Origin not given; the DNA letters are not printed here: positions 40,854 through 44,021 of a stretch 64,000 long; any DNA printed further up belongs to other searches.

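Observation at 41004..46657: Fnr-like regulator followed by a two-gene T9SS cargo unit (multiheme cytochrome + FG-GAP/CRTAC1-like protein) inserted beside the cbb3 oxidase cluster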

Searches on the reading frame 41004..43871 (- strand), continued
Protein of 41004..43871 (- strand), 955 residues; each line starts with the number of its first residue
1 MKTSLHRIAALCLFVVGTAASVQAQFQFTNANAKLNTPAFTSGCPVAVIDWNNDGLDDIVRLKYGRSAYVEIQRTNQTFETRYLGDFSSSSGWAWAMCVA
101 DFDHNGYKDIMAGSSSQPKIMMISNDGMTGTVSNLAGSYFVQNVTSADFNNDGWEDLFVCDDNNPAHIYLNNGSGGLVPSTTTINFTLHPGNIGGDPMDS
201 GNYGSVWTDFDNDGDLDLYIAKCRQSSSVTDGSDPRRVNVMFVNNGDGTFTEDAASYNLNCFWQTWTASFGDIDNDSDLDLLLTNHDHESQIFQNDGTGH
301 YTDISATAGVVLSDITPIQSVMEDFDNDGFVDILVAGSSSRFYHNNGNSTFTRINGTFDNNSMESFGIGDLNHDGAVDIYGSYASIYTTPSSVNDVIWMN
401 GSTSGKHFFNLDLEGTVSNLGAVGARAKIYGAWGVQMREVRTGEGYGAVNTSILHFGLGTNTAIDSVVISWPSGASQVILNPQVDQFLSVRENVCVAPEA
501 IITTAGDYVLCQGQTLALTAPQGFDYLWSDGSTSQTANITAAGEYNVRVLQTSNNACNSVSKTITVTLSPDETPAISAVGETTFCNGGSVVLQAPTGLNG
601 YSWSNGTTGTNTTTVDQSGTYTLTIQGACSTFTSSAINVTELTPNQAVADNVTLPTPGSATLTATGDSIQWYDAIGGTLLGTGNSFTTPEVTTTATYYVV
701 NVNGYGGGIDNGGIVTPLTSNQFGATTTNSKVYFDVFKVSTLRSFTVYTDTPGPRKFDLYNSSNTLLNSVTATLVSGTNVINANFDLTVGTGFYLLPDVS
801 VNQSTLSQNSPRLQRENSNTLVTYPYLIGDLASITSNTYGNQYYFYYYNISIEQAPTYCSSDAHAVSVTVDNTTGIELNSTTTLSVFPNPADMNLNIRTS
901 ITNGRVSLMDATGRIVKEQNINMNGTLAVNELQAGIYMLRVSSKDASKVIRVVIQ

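Call 57: find_homologous_proteins(query=window:41004-43871:-, max_evalue=0.00001)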
Query window:41004-43871:- (955 aa): 7708 proteins with E <= 0.00001 among 8000 candidates; the best 120 are listed.
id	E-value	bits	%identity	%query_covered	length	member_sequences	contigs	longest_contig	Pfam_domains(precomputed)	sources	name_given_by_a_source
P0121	0.0e+0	2145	100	100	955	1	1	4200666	PF01839.30,PF13517.13,PF18962.8,PF07593.19,PF19081.7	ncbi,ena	-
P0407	0.0e+0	1698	78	100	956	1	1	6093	PF01839.30,PF13517.13,PF18962.8,PF07593.19,PF19081.7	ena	-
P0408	0.0e+0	1685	77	99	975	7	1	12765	PF01839.30,PF13517.13,PF18962.8,PF07593.19,PF19081.7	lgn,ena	-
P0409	0.0e+0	1673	76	100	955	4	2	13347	PF01839.30,PF13517.13,PF18962.8,PF07593.19,PF19081.7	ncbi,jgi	ncbi:MAG: hypothetical protein RLZZ543_1079 [Bacteroidota bacterium]|jgi:hypothetical protein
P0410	0.0e+0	1564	71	100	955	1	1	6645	PF01839.30,PF13517.13,PF18962.8,PF07593.19,PF19081.7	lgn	-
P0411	0.0e+0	1560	71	100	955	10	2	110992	PF01839.30,PF13517.13,PF18962.8,PF07593.19,PF19081.7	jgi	-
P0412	0.0e+0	1559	70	100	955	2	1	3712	PF01839.30,PF13517.13,PF18962.8,PF07593.19,PF19081.7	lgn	-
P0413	0.0e+0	1548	70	100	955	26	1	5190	PF01839.30,PF13517.13,PF18962.8,PF07593.19,PF19081.7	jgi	jgi:hypothetical protein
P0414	0.0e+0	1519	69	100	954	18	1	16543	PF01839.30,PF13517.13,PF18962.8,PF07593.19,PF19081.7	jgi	jgi:hypothetical protein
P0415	0.0e+0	1504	68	100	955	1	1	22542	PF01839.30,PF13517.13,PF18962.8,PF07593.19,PF19081.7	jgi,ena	jgi:hypothetical protein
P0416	0.0e+0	1504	68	100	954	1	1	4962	PF01839.30,PF13517.13,PF18962.8,PF07593.19,PF19081.7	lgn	-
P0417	0.0e+0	1502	68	100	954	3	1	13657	PF01839.30,PF13517.13,PF18962.8,PF07593.19,PF19081.7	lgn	-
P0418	0.0e+0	1217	58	100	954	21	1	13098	PF01839.30,PF13517.13,PF18962.8,PF07593.19,PF19081.7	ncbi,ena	-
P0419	0.0e+0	1207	57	100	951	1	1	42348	PF01839.30,PF13517.13,PF18962.8,PF07593.19,PF19081.7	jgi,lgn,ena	jgi:hypothetical protein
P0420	0.0e+0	1190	57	100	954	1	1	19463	PF01839.30,PF13517.13,PF18962.8,PF07593.19,PF19081.7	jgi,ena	jgi:hypothetical protein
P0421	0.0e+0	1186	57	100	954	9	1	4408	PF01839.30,PF13517.13,PF18962.8,PF07593.19,PF19081.7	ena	-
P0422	0.0e+0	1128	55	100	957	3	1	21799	PF01839.30,PF13517.13,PF18962.8,PF07593.19,PF19081.7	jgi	jgi:hypothetical protein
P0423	0.0e+0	1069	54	97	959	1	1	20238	PF01839.30,PF13517.13,PF18962.8,PF07593.19,PF19081.7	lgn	-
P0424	0.0e+0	1067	53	99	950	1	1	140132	PF01839.30,PF13517.13,PF18962.8,PF07593.19,PF19081.7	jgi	-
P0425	0.0e+0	1056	53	100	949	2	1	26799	PF01839.30,PF13517.13,PF18962.8,PF07593.19,PF19081.7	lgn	-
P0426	0.0e+0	1049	51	99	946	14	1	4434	PF01839.30,PF13517.13,PF18962.8,PF07593.19,PF19081.7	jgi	jgi:hypothetical protein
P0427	0.0e+0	1048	53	98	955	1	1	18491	PF01839.30,PF13517.13,PF18962.8,PF07593.19,PF19081.7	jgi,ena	-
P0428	0.0e+0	1047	51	99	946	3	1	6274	PF01839.30,PF13517.13,PF18962.8,PF07593.19,PF19081.7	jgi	jgi:hypothetical protein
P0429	0.0e+0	1046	52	99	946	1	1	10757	PF01839.30,PF13517.13,PF18962.8,PF07593.19,PF19081.7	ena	-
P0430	0.0e+0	1045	52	100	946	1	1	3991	PF01839.30,PF13517.13,PF18962.8,PF07593.19,PF19081.7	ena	-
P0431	0.0e+0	1044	52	99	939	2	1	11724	PF01839.30,PF13517.13,PF18962.8,PF07593.19,PF19081.7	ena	-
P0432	0.0e+0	1042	53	100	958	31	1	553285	PF01839.30,PF13517.13,PF18962.8,PF07593.19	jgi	jgi:hypothetical protein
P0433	0.0e+0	1042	53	100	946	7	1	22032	PF01839.30,PF13517.13,PF18962.8,PF07593.19,PF19081.7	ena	-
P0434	0.0e+0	1042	52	100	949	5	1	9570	PF01839.30,PF13517.13,PF18962.8,PF07593.19,PF19081.7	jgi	jgi:hypothetical protein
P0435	0.0e+0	1041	53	99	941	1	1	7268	PF01839.30,PF13517.13,PF18962.8,PF07593.19,PF19081.7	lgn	-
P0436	0.0e+0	1040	52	100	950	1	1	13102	PF01839.30,PF13517.13,PF18962.8,PF07593.19,PF19081.7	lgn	-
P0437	0.0e+0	1038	52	100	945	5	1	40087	PF01839.30,PF13517.13,PF18962.8,PF07593.19,PF19081.7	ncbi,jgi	jgi:hypothetical protein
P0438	0.0e+0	1037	52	99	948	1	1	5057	PF01839.30,PF13517.13,PF18962.8,PF07593.19,PF19081.7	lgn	-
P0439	0.0e+0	1035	52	100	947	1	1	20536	PF01839.30,PF13517.13,PF18962.8,PF07593.19,PF19081.7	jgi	jgi:hypothetical protein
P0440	0.0e+0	1034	52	100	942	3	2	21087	PF01839.30,PF13517.13,PF18962.8,PF07593.19,PF19081.7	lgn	-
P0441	0.0e+0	1033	51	99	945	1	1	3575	PF01839.30,PF13517.13,PF18962.8,PF07593.19,PF19081.7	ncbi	-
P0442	0.0e+0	1033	51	98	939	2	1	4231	PF01839.30,PF13517.13,PF18962.8,PF07593.19,PF19081.7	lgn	-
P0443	0.0e+0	1031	53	98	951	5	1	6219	PF01839.30,PF13517.13,PF18962.8,PF07593.19,PF19081.7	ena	-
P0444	0.0e+0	1031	52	100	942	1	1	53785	PF01839.30,PF13517.13,PF18962.8,PF07593.19,PF19081.7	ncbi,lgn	-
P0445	0.0e+0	1029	52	98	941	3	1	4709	PF01839.30,PF13517.13,PF18962.8,PF07593.19,PF19081.7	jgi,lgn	jgi:hypothetical protein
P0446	0.0e+0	1029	52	100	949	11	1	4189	PF01839.30,PF13517.13,PF18962.8,PF07593.19,PF19081.7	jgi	-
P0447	0.0e+0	1028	50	99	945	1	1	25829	PF01839.30,PF13517.13,PF18962.8,PF07593.19,PF19081.7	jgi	-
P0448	0.0e+0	1028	50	99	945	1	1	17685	PF01839.30,PF13517.13,PF18962.8,PF07593.19,PF19081.7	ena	-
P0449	0.0e+0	1023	53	100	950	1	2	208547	PF01839.30,PF13517.13,PF18962.8,PF07593.19,PF19081.7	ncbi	ncbi:hypothetical protein BH11BAC2_BH11BAC2_07960 [soil metagenome]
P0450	0.0e+0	1022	52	100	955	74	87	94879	PF01839.30,PF13517.13,PF18962.8,PF07593.19,PF19081.7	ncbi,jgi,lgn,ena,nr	ncbi:MAG TPA: FG-GAP-like repeat-containing protein [Bacteroidia bacterium]|nr:FG-GAP-like repeat-co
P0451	0.0e+0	1019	51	99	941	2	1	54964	PF01839.30,PF13517.13,PF18962.8,PF07593.19,PF19081.7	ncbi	ncbi:MAG: FG-GAP-like repeat-containing protein [Bacteroidia bacterium]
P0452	0.0e+0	1018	51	100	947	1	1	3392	PF01839.30,PF13517.13,PF18962.8,PF07593.19,PF19081.7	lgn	-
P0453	0.0e+0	1018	51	100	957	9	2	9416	PF01839.30,PF13517.13,PF18962.8,PF07593.19,PF19081.7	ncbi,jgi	jgi:hypothetical protein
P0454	0.0e+0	1017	53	100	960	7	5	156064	PF01839.30,PF13517.13,PF18962.8,PF07593.19,PF19081.7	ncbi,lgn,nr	ncbi:MAG: VCBS repeat-containing protein [Bacteroidetes bacterium]|nr:VCBS repeat-containing protein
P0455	0.0e+0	1016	53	99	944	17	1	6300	PF01839.30,PF13517.13,PF18962.8,PF07593.19,PF19081.7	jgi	jgi:hypothetical protein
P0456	0.0e+0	1016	52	100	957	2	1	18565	PF01839.30,PF13517.13,PF18962.8,PF07593.19,PF19081.7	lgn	-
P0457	0.0e+0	1016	50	99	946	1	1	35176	PF01839.30,PF13517.13,PF18962.8,PF07593.19,PF19081.7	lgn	-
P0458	0.0e+0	1014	52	98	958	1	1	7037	PF01839.30,PF13517.13,PF18962.8,PF07593.19,PF19081.7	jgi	jgi:hypothetical protein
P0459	0.0e+0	1014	51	100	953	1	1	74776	PF01839.30,PF13517.13,PF18962.8,PF07593.19,PF19081.7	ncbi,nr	ncbi:MAG: VCBS repeat-containing protein [Bacteroidia bacterium]|nr:VCBS repeat-containing protein [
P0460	0.0e+0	1013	52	100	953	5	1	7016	PF01839.30,PF13517.13,PF18962.8,PF07593.19,PF19081.7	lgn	-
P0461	0.0e+0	1012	52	100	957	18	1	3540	PF01839.30,PF13517.13,PF18962.8,PF14783.13,PF07593.19,PF19081.7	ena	-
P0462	1.5e-298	1011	52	100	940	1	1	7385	PF01839.30,PF13517.13,PF18962.8,PF07593.19,PF19081.7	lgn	-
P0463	4.5e-298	1009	51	100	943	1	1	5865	PF01839.30,PF13517.13,PF18962.8,PF07593.19,PF19081.7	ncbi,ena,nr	ncbi:MAG TPA: FG-GAP-like repeat-containing protein [Chitinophagales bacterium]|nr:FG-GAP-like repea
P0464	6.1e-298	1009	50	99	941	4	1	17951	PF01839.30,PF13517.13,PF18962.8,PF07593.19,PF19081.7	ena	-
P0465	7.4e-298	1009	51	100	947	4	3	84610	PF01839.30,PF13517.13,PF18962.8,PF07593.19,PF19081.7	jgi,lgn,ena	-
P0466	1.0e-297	1008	52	100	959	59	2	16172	PF01839.30,PF13517.13,PF18962.8,PF07593.19,PF19081.7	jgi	-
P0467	2.3e-297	1007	51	100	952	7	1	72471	PF01839.30,PF13517.13,PF18962.8,PF07593.19,PF19081.7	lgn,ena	-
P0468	3.7e-297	1006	52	97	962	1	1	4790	PF01839.30,PF13517.13,PF18962.8,PF07593.19,PF19081.7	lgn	-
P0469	3.8e-297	1006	51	99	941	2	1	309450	PF01839.30,PF13517.13,PF18962.8,PF07593.19,PF19081.7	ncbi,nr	ncbi:MAG: VCBS repeat-containing protein [Bacteroidetes bacterium]|nr:VCBS repeat-containing protein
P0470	6.1e-297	1006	50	98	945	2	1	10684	PF01839.30,PF13517.13,PF18962.8,PF07593.19,PF19081.7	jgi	jgi:hypothetical protein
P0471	3.5e-296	1003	50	100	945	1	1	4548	PF01839.30,PF13517.13,PF18962.8,PF07593.19,PF19081.7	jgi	-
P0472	1.1e-295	1002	50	100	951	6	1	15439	PF01839.30,PF13517.13,PF18962.8,PF07593.19,PF19081.7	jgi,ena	-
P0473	3.6e-295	1000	51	100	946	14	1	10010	PF01839.30,PF13517.13,PF18962.8,PF07593.19,PF19081.7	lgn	-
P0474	2.5e-294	997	50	98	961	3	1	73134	PF01839.30,PF13517.13,PF18962.8,PF07593.19,PF19081.7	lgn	-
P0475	2.1e-293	994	50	100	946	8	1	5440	PF01839.30,PF13517.13,PF18962.8,PF07593.19,PF19081.7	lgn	-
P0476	6.9e-293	992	51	100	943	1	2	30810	PF01839.30,PF13517.13,PF18962.8,PF07593.19,PF19081.7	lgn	-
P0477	4.7e-292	989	50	100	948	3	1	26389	PF01839.30,PF13517.13,PF18962.8,PF07593.19,PF19081.7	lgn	-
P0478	5.3e-292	989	52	98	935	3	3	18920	PF01839.30,PF13517.13,PF18962.8,PF07593.19,PF19081.7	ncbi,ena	-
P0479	6.6e-292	989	52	100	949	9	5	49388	PF01839.30,PF13517.13,PF18962.8,PF07593.19,PF19081.7,PF11589.15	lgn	-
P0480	3.7e-291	987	51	99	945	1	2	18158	PF01839.30,PF13517.13,PF18962.8,PF07593.19,PF19081.7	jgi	jgi:hypothetical protein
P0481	5.7e-291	986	50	99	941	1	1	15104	PF01839.30,PF13517.13,PF18962.8,PF07593.19,PF19081.7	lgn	-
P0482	6.1e-290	983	51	99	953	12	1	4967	PF01839.30,PF13517.13,PF18962.8,PF07593.19,PF19081.7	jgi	jgi:hypothetical protein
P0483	2.7e-289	980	50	100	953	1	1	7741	PF01839.30,PF13517.13,PF18962.8,PF07593.19,PF19081.7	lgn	-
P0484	3.8e-289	980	49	100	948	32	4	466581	PF01839.30,PF13517.13,PF18962.8,PF07593.19,PF19081.7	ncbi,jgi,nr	ncbi:MAG: VCBS repeat-containing protein [Bacteroidia bacterium]|jgi:hypothetical protein|nr:VCBS re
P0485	5.3e-289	979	51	98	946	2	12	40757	PF01839.30,PF13517.13,PF18962.8,PF07593.19,PF19081.7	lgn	-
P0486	9.7e-289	979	50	100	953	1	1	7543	PF13517.13,PF18962.8,PF07593.19,PF19081.7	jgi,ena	-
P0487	1.2e-288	978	50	100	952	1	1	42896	PF01839.30,PF13517.13,PF18962.8,PF07593.19,PF19081.7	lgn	-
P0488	2.1e-288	977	51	100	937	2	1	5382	PF01839.30,PF13517.13,PF18962.8,PF07593.19,PF19081.7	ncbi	-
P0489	3.2e-288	977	52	97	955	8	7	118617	PF01839.30,PF13517.13,PF18962.8,PF07593.19,PF19081.7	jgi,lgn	jgi:hypothetical protein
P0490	3.4e-288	977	50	98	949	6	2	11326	PF01839.30,PF13517.13,PF18962.8,PF07593.19,PF19081.7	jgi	-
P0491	9.1e-288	975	50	100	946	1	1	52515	PF01839.30,PF13517.13,PF18962.8,PF07593.19,PF19081.7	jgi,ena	jgi:hypothetical protein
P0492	1.0e-287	975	52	98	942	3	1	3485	PF01839.30,PF13517.13,PF18962.8,PF07593.19,PF19081.7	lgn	-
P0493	1.2e-287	975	50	100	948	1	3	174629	PF01839.30,PF13517.13,PF18962.8,PF07593.19,PF19081.7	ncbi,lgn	-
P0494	2.1e-287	974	50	100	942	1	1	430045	PF01839.30,PF13517.13,PF18962.8,PF07593.19,PF19081.7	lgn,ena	-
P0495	3.2e-287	974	51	99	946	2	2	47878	PF01839.30,PF13517.13,PF18962.8,PF07593.19,PF19081.7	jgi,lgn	jgi:hypothetical protein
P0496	9.5e-287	972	50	98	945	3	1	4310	PF01839.30,PF13517.13,PF18962.8,PF07593.19,PF19081.7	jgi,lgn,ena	jgi:hypothetical protein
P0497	9.6e-287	972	49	100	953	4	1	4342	PF01839.30,PF13517.13,PF18962.8,PF07593.19,PF19081.7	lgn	-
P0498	9.9e-287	972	49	100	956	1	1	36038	PF01839.30,PF13517.13,PF18962.8,PF07593.19,PF19081.7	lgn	-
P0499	2.2e-286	971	50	99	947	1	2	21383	PF01839.30,PF13517.13,PF18962.8,PF07593.19,PF19081.7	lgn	-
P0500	8.1e-286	969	51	100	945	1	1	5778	PF01839.30,PF13517.13,PF18962.8,PF07593.19,PF19081.7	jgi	jgi:hypothetical protein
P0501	4.6e-285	966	50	97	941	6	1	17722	PF01839.30,PF13517.13,PF18962.8,PF07593.19,PF19081.7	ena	-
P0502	1.2e-284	965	50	100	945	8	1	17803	PF01839.30,PF13517.13,PF18962.8,PF07593.19,PF19081.7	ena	-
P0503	2.8e-284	964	50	99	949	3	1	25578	PF01839.30,PF13517.13,PF18962.8,PF07593.19,PF19081.7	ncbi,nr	ncbi:MAG: FG-GAP-like repeat-containing protein [Bacteroidia bacterium]|nr:FG-GAP-like repeat-contai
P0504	3.0e-284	964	49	100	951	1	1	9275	PF01839.30,PF13517.13,PF18962.8,PF07593.19,PF19081.7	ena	-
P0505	4.2e-284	963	51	96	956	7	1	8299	PF01839.30,PF13517.13,PF18962.8,PF07593.19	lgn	-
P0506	1.3e-283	962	51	99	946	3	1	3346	PF01839.30,PF13517.13,PF18962.8,PF07593.19,PF19081.7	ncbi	-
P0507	1.6e-283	961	48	99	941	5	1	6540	PF01839.30,PF13517.13,PF18962.8,PF07593.19,PF19081.7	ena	-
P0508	2.3e-283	961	48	100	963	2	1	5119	PF01839.30,PF13517.13,PF18962.8,PF07593.19,PF19081.7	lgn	-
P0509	3.2e-283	960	50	100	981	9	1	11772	PF01839.30,PF13517.13,PF18962.8,PF07593.19,PF19081.7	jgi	-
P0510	6.9e-283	959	50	100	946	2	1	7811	PF01839.30,PF13517.13,PF18962.8,PF07593.19,PF19081.7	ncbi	-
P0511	1.1e-282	958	49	100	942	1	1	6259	PF01839.30,PF13517.13,PF18962.8,PF07593.19,PF19081.7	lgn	-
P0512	1.1e-282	958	50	100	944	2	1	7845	PF01839.30,PF13517.13,PF18962.8,PF07593.19,PF19081.7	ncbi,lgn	-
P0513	1.6e-282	958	49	100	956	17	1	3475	PF01839.30,PF13517.13,PF18962.8,PF07593.19,PF19081.7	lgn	-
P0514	2.1e-282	958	49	99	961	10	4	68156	PF01839.30,PF13517.13,PF18962.8,PF07593.19,PF19081.7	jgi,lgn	jgi:hypothetical protein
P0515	3.5e-282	957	50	99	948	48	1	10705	PF01839.30,PF13517.13,PF18962.8,PF07593.19,PF19081.7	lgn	-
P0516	4.5e-282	956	49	100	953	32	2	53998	PF01839.30,PF13517.13,PF18962.8,PF07593.19,PF19081.7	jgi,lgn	jgi:hypothetical protein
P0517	7.0e-282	956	51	99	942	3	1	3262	PF01839.30,PF13517.13,PF18962.8,PF07593.19,PF19081.7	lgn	-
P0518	2.8e-281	954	48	100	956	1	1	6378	PF01839.30,PF13517.13,PF18962.8,PF07593.19,PF19081.7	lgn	-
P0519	3.4e-281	954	50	98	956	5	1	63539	PF01839.30,PF13517.13,PF18962.8,PF07593.19,PF19081.7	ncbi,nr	ncbi:MAG: FG-GAP-like repeat-containing protein [Flavobacteriales bacterium]|nr:FG-GAP-like repeat-c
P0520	5.6e-281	953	50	95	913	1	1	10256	PF01839.30,PF13517.13,PF18962.8,PF07593.19,PF19081.7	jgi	jgi:hypothetical protein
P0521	5.8e-281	953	49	100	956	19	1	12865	PF01839.30,PF13517.13,PF18962.8,PF07593.19,PF19081.7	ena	-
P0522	6.7e-281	953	49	100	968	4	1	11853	PF01839.30,PF13517.13,PF18962.8,PF07593.19,PF19081.7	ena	-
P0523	1.2e-280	952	50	100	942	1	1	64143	PF01839.30,PF13517.13,PF18962.8,PF07593.19,PF19081.7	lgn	-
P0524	2.4e-280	951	48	100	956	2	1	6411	PF01839.30,PF13517.13,PF18962.8,PF07593.19,PF19081.7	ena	-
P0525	1.7e-279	948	48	100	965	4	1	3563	PF01839.30,PF13517.13,PF18962.8,PF07593.19,PF19081.7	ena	-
